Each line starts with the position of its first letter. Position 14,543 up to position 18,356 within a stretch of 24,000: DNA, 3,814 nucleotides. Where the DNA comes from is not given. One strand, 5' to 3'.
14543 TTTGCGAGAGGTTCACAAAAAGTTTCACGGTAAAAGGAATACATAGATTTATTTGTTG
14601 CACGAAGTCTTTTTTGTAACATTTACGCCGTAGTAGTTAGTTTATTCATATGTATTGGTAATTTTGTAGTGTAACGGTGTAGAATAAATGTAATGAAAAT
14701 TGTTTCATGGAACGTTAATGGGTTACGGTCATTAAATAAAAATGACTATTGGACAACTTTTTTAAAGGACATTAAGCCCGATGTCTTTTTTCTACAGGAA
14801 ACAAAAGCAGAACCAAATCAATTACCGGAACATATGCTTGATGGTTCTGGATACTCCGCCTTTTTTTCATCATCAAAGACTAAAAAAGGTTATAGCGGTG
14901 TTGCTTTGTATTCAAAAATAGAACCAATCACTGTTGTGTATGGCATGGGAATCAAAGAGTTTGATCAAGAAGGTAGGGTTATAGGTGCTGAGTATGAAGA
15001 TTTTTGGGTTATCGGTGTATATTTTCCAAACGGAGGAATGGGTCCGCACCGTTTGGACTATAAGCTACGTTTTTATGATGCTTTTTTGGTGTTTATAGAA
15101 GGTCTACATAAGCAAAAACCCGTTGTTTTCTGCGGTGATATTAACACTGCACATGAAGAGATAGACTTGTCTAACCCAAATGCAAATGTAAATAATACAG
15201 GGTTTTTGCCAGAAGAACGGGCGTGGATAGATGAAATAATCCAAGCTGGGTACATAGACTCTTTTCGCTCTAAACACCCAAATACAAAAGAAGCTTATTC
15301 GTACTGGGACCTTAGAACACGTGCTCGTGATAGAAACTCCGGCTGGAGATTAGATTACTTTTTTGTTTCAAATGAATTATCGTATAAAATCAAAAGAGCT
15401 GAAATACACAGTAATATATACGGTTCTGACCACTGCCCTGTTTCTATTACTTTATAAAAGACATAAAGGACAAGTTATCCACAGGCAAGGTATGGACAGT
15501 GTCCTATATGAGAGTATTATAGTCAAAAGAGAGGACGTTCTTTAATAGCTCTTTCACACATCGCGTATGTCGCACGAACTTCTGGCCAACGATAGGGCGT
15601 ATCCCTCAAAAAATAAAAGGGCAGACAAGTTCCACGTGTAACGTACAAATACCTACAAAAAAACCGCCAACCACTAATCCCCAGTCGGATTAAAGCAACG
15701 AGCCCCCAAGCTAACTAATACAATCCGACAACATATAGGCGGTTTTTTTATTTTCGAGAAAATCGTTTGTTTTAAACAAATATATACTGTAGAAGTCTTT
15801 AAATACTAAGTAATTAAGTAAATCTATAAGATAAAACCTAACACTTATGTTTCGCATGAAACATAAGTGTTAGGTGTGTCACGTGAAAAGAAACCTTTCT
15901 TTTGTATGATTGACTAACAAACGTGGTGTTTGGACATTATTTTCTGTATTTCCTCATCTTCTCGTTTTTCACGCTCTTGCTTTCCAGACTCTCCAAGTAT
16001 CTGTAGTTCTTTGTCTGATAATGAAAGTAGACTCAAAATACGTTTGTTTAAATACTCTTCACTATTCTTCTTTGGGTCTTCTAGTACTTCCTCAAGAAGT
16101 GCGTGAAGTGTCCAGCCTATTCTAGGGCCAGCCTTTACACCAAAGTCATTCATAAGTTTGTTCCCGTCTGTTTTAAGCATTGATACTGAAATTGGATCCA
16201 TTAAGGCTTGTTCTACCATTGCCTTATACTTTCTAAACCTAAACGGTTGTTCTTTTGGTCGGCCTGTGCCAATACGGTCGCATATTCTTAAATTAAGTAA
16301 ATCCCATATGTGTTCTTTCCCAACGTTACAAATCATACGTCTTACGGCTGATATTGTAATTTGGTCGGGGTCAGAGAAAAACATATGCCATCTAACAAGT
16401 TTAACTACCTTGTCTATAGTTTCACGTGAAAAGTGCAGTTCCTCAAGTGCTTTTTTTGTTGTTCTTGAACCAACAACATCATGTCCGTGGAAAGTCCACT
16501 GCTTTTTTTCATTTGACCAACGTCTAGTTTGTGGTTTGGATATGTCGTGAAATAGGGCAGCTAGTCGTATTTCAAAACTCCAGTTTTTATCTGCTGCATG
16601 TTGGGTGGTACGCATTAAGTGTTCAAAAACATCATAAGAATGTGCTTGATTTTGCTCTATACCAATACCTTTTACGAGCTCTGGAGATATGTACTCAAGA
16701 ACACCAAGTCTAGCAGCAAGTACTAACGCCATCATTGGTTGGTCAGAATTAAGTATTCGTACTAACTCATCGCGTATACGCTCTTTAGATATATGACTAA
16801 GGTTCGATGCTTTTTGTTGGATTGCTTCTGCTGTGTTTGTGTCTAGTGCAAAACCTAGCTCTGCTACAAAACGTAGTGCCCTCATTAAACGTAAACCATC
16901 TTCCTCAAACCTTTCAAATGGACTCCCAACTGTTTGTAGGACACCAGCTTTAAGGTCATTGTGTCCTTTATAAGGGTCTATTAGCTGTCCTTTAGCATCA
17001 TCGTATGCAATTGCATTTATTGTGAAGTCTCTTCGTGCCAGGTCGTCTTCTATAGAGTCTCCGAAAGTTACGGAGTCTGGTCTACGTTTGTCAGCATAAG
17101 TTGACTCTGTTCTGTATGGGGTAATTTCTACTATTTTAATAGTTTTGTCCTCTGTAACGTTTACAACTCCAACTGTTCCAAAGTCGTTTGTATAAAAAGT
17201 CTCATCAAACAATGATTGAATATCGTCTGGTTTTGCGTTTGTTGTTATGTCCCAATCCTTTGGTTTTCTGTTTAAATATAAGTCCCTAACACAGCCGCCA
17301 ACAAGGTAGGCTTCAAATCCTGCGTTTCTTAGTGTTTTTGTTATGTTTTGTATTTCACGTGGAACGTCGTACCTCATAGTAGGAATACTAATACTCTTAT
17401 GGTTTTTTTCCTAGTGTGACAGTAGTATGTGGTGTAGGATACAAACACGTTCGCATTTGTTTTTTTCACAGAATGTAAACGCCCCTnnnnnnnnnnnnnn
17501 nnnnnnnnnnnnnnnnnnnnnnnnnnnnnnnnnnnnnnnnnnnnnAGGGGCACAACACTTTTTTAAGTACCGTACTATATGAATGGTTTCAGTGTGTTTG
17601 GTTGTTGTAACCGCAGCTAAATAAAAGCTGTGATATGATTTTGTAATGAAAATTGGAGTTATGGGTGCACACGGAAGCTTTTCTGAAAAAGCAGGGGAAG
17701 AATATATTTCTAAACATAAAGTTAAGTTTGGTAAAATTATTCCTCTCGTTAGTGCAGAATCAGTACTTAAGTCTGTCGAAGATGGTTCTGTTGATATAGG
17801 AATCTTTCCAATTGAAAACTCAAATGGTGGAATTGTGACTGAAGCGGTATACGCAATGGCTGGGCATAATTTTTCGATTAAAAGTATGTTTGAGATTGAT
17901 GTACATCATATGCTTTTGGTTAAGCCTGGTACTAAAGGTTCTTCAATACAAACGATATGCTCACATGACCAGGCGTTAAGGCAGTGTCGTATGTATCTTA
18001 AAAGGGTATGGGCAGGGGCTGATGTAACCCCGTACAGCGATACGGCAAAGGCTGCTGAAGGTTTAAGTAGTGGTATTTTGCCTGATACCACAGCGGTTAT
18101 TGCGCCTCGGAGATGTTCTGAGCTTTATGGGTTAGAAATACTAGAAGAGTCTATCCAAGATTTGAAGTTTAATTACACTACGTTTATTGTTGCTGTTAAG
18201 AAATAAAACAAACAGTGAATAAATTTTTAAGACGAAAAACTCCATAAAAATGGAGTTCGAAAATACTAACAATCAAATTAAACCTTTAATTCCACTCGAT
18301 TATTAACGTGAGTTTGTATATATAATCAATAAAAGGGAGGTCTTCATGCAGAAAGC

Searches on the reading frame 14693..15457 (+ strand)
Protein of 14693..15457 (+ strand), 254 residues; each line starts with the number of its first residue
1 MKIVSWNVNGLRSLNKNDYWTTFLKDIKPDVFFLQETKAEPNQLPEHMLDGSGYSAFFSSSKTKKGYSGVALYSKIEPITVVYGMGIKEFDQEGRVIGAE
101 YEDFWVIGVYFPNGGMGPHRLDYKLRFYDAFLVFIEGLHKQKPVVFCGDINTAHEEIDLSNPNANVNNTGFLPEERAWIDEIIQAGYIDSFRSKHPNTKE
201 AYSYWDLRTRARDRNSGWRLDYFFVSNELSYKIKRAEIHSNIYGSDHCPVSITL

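Call 19: search_protein_families(library=pfam, proteins=[window:14693-15457:+], max_evalue=0.001)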
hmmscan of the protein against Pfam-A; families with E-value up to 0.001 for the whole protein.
window:14693-15457:+ (254 aa): 1 family
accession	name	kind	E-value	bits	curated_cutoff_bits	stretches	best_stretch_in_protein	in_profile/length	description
PF03372.29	Exo_endo_phos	-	4.6e-29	102.1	24.5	1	4-247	1-225/225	Endonuclease/Exonuclease/phosphatase family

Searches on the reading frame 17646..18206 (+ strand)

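Call 19: search_protein_families(library=pfam, proteins=[window:17646-18206:+], max_evalue=0.001)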
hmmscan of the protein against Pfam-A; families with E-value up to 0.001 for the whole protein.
window:17646-18206:+ (186 aa): 1 family
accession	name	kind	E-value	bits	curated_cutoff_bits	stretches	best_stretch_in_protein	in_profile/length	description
PF00800.23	PDT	-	3.9e-44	151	25.2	1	3-183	1-176/181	Prephenate dehydratase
